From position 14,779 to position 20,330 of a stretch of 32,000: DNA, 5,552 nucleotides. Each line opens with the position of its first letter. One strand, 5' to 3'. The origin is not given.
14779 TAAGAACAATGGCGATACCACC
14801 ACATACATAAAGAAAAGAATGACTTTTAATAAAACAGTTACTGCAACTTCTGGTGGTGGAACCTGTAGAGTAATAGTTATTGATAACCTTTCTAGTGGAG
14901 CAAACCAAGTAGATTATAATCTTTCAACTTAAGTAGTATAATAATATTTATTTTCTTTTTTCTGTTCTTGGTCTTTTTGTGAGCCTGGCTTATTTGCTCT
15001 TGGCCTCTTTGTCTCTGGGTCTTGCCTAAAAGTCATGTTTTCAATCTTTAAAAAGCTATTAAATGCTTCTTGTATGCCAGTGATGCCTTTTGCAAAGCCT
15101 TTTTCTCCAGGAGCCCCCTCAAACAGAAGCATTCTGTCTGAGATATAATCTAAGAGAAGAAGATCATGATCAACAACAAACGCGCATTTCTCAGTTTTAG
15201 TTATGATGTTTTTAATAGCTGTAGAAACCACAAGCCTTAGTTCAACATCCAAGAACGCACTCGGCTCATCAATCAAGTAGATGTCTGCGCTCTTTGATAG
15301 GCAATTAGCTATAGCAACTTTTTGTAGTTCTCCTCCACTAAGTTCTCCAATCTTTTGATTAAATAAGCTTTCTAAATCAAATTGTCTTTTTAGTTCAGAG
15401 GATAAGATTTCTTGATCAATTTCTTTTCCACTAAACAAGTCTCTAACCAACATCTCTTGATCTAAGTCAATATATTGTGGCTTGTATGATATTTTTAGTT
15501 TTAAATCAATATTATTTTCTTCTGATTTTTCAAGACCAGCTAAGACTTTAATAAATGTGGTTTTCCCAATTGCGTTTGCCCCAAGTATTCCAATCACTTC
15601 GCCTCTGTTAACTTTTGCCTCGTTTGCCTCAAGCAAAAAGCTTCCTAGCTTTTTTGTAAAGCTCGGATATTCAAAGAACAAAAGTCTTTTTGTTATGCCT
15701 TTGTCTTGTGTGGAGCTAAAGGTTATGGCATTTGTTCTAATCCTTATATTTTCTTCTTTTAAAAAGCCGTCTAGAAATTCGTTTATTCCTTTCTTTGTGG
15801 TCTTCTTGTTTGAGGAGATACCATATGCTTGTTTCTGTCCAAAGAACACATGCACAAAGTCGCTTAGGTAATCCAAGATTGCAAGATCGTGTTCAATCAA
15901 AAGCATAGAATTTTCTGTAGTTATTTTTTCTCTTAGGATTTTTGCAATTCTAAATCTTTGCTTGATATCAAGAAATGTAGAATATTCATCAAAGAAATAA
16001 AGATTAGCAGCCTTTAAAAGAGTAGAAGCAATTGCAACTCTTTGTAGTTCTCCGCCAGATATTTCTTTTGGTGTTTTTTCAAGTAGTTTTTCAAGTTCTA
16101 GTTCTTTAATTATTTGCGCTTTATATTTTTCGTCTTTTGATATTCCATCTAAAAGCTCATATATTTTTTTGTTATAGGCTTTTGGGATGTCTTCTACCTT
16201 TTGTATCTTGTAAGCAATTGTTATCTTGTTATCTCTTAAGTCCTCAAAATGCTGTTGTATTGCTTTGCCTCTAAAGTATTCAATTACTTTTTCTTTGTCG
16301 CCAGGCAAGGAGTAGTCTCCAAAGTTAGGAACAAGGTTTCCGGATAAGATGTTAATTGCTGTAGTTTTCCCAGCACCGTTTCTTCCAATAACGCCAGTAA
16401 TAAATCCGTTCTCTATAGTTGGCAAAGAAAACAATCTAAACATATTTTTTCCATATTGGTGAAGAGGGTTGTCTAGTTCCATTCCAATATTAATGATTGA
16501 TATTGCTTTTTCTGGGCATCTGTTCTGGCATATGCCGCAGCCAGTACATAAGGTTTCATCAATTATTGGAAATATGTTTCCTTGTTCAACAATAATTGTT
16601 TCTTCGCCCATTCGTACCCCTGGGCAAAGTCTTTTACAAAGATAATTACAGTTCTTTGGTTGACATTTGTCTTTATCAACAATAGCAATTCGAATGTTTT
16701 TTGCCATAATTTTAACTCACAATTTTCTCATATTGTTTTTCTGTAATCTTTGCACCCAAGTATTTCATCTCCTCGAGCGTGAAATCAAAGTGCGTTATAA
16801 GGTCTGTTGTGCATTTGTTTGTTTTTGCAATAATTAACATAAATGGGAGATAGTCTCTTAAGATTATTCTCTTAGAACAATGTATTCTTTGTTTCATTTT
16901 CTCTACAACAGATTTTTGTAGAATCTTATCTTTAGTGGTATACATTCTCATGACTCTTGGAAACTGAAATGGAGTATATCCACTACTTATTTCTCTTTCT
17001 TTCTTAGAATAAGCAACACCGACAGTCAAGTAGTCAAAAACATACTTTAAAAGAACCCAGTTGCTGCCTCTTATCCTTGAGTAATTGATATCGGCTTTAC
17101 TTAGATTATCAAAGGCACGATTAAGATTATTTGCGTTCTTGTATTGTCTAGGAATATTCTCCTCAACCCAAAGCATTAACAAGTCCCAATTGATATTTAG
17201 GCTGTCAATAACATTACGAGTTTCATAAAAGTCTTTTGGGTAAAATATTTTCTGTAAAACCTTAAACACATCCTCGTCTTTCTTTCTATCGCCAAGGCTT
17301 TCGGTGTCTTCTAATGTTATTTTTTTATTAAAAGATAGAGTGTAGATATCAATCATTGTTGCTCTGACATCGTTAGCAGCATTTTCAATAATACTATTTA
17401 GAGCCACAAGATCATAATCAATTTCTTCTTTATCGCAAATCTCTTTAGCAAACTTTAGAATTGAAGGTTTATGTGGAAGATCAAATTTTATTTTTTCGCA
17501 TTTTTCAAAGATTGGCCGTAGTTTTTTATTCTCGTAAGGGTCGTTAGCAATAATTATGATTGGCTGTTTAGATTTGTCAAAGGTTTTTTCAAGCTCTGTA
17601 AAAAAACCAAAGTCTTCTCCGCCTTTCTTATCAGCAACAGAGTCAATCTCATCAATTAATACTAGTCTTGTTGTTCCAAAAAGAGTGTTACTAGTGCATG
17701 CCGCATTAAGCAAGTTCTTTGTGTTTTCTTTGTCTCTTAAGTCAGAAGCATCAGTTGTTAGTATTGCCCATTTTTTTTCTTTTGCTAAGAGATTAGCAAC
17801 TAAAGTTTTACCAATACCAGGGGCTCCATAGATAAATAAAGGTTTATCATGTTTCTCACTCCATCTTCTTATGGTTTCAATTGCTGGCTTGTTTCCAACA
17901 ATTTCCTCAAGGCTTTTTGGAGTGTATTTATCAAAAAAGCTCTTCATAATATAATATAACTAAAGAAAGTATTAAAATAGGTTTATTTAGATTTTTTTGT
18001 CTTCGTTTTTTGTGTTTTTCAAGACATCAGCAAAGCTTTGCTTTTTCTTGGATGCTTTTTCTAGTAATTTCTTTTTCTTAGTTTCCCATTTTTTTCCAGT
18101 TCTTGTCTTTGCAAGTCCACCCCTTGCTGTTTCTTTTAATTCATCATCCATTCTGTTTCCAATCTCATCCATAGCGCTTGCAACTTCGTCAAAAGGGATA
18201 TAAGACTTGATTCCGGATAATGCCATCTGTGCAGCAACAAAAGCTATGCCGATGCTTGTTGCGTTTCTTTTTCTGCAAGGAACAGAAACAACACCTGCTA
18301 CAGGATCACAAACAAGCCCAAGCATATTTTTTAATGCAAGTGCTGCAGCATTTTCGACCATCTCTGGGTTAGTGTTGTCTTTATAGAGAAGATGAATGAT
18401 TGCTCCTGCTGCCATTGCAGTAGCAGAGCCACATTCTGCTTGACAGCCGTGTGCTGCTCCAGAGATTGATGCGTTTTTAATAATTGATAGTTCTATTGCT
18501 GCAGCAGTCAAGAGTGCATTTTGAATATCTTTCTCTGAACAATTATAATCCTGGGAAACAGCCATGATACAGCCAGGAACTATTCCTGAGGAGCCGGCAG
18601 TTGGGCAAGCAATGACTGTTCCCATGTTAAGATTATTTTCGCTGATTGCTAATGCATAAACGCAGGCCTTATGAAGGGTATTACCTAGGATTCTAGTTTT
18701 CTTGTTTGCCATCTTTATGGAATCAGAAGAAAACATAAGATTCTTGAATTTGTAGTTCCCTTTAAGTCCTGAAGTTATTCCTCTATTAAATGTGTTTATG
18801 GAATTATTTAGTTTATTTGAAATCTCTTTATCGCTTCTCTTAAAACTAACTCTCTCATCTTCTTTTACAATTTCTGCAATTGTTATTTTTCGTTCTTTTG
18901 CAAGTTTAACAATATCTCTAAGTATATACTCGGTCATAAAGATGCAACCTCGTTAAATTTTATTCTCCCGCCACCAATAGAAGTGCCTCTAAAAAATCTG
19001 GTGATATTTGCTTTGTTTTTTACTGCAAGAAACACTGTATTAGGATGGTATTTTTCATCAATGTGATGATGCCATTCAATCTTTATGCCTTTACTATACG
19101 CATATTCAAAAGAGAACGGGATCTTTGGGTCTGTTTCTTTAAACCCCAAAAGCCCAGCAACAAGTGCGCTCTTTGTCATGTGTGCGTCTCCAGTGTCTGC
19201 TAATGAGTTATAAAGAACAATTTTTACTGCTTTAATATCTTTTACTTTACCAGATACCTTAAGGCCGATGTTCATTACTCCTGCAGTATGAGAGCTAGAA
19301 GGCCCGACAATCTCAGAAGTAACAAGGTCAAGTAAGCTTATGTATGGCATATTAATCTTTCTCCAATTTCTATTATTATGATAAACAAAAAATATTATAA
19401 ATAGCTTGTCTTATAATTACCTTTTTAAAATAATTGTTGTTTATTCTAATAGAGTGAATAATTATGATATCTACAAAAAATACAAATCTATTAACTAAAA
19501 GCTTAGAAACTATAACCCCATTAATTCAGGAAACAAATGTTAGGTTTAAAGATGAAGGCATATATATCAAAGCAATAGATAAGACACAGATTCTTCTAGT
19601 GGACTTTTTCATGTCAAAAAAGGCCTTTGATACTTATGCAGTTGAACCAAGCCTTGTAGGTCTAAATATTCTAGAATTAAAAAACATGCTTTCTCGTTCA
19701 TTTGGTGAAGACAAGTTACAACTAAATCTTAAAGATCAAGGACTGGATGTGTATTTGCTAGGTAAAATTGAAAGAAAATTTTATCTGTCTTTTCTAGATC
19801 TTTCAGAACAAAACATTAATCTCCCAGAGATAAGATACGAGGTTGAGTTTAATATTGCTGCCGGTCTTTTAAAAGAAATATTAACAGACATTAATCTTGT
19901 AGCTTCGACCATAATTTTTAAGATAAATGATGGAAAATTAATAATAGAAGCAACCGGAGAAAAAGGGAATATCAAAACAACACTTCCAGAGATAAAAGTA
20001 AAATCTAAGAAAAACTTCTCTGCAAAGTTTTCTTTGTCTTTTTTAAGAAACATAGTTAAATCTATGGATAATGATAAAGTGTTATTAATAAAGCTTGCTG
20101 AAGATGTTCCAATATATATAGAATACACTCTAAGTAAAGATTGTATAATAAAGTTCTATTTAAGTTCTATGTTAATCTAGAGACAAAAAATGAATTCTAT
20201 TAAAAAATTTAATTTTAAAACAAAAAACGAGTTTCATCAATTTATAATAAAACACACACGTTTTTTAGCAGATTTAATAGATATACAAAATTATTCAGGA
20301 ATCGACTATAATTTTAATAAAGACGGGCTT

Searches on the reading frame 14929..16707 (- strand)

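Call 81: search_protein_families(library=pfam, proteins=[window:14929-16707:-], max_evalue=0.001)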
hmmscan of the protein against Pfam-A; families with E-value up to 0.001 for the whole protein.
window:14929-16707:- (592 aa): 9 families
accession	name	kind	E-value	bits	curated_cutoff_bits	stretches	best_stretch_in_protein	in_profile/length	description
PF00005.33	ABC_tran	-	7.7e-40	137.1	25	2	364-483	6-136/137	ABC transporter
PF04068.21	Fer4_RLI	-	4.1e-12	46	23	1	6-35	2-34/35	Possible Fer4-like domain in RNase L inhibitor, RLI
PF13304.12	AAA_21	-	4.4e-09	37.3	27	0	103-141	1-45/304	AAA domain, putative AbiEii toxin, Type IV TA system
PF02463.25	SMC_N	-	5.7e-08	32.9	40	1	103-292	26-216/220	RecF/RecN/SMC N terminal domain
PF00037.32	Fer4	-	1.7e-06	28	21.1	1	47-70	1-24/24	4Fe-4S binding domain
PF12837.12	Fer4_6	-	0.00011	22.5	25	1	46-69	1-24/24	4Fe-4S binding domain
PF13237.11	Fer4_10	-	0.00024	21.4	25.5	1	47-69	2-26/53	4Fe-4S dicluster domain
PF12797.12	Fer4_2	-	0.0004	20.6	24.5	1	47-66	3-22/22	4Fe-4S binding domain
PF14697.11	Fer4_21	-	0.00052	20.5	35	1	8-70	1-58/59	4Fe-4S dicluster domain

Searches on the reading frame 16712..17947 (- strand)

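Call 81: search_protein_families(library=pfam, proteins=[window:16712-17947:-], max_evalue=0.001)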
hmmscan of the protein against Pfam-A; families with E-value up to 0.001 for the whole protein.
window:16712-17947:- (411 aa): 7 families
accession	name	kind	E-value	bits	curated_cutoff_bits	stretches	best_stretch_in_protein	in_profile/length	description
PF00004.35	AAA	-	2.3e-12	47.9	21.2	1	38-137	2-111/131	ATPase family associated with various cellular activities (AAA)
PF13173.12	AAA_14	-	2e-05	25.1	27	1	34-105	2-75/129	AAA domain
PF13401.12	AAA_22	-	2.8e-05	24.9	27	0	32-58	3-29/130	AAA domain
PF05496.18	RuvB_N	-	3.2e-05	24.2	27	1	23-90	23-89/159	Holliday junction DNA helicase RuvB P-loop domain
PF00308.24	Bac_DnaA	-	4.4e-05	24.2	23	1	22-139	22-143/162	Bacterial DnaA ATPAse domain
PF13479.12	AAA_24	-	0.0003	21.1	27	0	37-71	5-36/195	AAA domain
PF03215.21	Rad17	-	0.00033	21.1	23.8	1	3-90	8-102/186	Rad17 P-loop domain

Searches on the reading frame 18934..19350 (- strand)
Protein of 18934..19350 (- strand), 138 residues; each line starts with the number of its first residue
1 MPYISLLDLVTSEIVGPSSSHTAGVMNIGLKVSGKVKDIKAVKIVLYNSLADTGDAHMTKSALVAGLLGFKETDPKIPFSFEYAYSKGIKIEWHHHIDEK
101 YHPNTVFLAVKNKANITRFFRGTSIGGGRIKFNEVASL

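Call 81: search_protein_families(library=pfam, proteins=[window:18934-19350:-], max_evalue=0.001)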
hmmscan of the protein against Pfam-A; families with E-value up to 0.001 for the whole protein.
window:18934-19350:- (138 aa): 1 family
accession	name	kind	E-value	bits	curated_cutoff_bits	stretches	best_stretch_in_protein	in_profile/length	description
PF03315.21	SDH_beta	-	3.9e-16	60.2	26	1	15-72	10-73/155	Serine dehydratase beta chain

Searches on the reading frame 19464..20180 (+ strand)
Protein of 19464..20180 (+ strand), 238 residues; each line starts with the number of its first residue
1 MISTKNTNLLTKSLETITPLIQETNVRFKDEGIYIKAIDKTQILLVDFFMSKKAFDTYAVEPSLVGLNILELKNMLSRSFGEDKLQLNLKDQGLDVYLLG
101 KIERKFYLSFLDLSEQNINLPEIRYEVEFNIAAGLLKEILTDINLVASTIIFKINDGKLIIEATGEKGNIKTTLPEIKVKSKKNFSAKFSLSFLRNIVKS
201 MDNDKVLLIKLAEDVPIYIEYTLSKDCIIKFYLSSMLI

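Call 81: search_protein_families(library=pfam, proteins=[window:19464-20180:+], max_evalue=0.001)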
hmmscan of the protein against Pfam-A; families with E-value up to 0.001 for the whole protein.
window:19464-20180:+ (238 aa): 2 families
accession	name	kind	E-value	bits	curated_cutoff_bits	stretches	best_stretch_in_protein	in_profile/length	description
PF00705.23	PCNA_N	-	7.4e-12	45.5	20.3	1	5-103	7-106/127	Proliferating cell nuclear antigen, N-terminal domain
PF02747.20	PCNA_C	-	4.1e-06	27.4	23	1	120-234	2-126/128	Proliferating cell nuclear antigen, C-terminal domain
